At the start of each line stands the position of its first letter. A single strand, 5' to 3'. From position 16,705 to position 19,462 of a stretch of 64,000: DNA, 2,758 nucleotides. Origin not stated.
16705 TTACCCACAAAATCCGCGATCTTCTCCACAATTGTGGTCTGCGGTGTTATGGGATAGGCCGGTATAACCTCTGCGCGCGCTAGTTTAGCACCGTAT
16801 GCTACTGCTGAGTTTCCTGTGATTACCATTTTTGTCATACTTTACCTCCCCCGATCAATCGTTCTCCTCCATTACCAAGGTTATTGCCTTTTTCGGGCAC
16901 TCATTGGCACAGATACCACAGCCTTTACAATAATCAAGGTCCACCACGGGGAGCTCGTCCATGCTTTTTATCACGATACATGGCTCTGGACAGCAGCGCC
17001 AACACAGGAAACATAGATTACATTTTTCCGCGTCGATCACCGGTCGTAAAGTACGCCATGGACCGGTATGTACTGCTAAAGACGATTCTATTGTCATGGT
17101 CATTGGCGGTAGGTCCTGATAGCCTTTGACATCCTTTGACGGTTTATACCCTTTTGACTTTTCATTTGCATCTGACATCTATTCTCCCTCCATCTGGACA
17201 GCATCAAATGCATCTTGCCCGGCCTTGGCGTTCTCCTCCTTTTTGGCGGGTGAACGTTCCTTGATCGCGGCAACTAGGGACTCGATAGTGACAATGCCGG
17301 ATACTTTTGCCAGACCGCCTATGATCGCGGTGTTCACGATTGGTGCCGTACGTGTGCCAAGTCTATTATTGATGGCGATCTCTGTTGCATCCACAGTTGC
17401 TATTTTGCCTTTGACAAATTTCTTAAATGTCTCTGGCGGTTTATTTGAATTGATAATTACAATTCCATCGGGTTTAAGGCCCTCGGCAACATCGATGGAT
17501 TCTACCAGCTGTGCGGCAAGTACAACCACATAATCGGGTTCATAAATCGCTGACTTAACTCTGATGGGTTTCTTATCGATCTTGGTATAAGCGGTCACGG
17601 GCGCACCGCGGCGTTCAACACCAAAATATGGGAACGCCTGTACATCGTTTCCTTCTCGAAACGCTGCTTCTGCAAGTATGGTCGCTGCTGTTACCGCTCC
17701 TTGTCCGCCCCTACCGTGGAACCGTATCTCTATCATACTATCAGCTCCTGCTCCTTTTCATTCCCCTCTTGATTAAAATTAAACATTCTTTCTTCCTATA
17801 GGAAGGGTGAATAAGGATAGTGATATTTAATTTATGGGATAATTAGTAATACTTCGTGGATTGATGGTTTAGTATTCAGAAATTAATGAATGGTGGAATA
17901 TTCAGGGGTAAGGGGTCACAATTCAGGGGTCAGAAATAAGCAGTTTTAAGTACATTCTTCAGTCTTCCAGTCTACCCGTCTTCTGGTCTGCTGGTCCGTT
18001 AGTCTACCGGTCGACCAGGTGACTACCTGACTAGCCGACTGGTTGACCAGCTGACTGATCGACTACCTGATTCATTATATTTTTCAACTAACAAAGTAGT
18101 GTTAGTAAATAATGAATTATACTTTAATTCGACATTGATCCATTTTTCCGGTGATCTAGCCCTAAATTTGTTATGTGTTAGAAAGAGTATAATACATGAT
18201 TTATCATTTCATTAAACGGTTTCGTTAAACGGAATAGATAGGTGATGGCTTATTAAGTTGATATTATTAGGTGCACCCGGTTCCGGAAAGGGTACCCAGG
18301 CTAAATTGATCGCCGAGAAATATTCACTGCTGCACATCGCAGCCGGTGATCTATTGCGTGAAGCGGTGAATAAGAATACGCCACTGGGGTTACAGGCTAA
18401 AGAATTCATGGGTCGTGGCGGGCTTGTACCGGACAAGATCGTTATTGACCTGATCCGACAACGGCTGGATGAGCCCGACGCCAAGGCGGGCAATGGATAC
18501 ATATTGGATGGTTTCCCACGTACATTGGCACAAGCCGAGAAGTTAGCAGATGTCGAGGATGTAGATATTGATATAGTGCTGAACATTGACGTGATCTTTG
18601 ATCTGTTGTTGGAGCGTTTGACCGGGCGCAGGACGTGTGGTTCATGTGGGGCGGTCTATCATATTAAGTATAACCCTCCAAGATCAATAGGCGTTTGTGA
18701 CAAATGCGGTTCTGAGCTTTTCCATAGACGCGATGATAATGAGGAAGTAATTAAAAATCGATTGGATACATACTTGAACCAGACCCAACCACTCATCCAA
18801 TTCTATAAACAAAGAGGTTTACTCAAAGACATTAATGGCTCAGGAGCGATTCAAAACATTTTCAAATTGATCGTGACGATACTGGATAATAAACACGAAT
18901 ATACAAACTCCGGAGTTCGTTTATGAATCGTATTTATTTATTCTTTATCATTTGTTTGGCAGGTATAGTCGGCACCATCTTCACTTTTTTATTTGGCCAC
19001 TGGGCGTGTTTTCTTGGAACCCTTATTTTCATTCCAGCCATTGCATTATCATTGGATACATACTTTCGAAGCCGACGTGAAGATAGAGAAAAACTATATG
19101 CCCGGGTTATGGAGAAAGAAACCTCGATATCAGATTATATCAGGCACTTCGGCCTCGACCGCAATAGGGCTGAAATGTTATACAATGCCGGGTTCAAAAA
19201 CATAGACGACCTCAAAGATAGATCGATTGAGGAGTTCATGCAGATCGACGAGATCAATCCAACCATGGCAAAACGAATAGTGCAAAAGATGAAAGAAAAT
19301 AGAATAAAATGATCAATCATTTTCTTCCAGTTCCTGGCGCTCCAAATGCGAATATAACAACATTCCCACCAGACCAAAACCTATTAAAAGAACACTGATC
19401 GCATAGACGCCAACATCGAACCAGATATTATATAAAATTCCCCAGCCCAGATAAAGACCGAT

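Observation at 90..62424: Nearly every intergenic spacer is assembled from one shared vocabulary of short words in tandem and inverted arrays (REP/BIME-like mosaic)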

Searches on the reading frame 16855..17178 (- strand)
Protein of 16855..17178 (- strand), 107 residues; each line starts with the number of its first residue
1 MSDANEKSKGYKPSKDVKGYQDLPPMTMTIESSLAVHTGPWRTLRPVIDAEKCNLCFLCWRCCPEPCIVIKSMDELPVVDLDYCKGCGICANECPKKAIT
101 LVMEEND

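Call 42: search_protein_families(library=pfam, proteins=[window:16855-17178:-], max_evalue=0.01)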
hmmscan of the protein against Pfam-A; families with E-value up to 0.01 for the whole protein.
window:16855-17178:- (107 aa): 10 families
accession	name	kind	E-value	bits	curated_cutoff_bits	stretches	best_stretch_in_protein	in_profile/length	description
PF12837.12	Fer4_6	-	4.2e-08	33.2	25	1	77-99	2-24/24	4Fe-4S binding domain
PF00037.32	Fer4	-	2.5e-07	30.6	21.1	1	77-100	1-24/24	4Fe-4S binding domain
PF13237.11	Fer4_10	-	7.1e-07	29.5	25.5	2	46-95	2-53/53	4Fe-4S dicluster domain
PF14697.11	Fer4_21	-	2.8e-06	27.8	35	1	47-101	2-59/59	4Fe-4S dicluster domain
PF12797.12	Fer4_2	-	8e-06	25.9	24.5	1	77-95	3-21/22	4Fe-4S binding domain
PF12838.12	Fer4_7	-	2e-05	25.4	27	2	52-98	1-52/52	4Fe-4S dicluster domain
PF13187.11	Fer4_9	-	0.00035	21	27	1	52-99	1-52/52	4Fe-4S dicluster domain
PF13484.11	Fer4_16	-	0.0026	18.9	30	1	84-102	2-20/66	4Fe-4S double cluster binding domain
PF13534.11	Fer4_17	-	0.0044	18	22.2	0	83-96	45-58/61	4Fe-4S dicluster domain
PF13459.11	Fer4_15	-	0.0079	17.3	22.4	0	78-96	2-20/66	4Fe-4S single cluster domain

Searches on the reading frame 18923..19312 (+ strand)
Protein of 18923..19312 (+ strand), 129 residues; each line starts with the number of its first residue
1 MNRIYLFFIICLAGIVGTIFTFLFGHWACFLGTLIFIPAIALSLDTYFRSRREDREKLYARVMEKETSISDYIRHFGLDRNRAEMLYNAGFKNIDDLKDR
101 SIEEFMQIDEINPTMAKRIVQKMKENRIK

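Call 42: search_protein_families(library=pfam, proteins=[window:18923-19312:+], max_evalue=0.01)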
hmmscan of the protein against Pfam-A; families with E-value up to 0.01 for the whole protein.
window:18923-19312:+ (129 aa): 3 families
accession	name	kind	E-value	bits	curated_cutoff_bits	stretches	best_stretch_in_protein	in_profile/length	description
PF12826.13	HHH_2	-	2.5e-06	28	27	1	82-124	15-56/64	Helix-hairpin-helix motif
PF14520.12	HHH_5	-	5.9e-06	27.1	27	1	77-122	9-54/57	Helix-hairpin-helix domain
PF10391.15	DNA_pol_lambd_f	-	0.0073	16.5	29.8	0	80-99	11-30/51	Fingers domain of DNA polymerase lambda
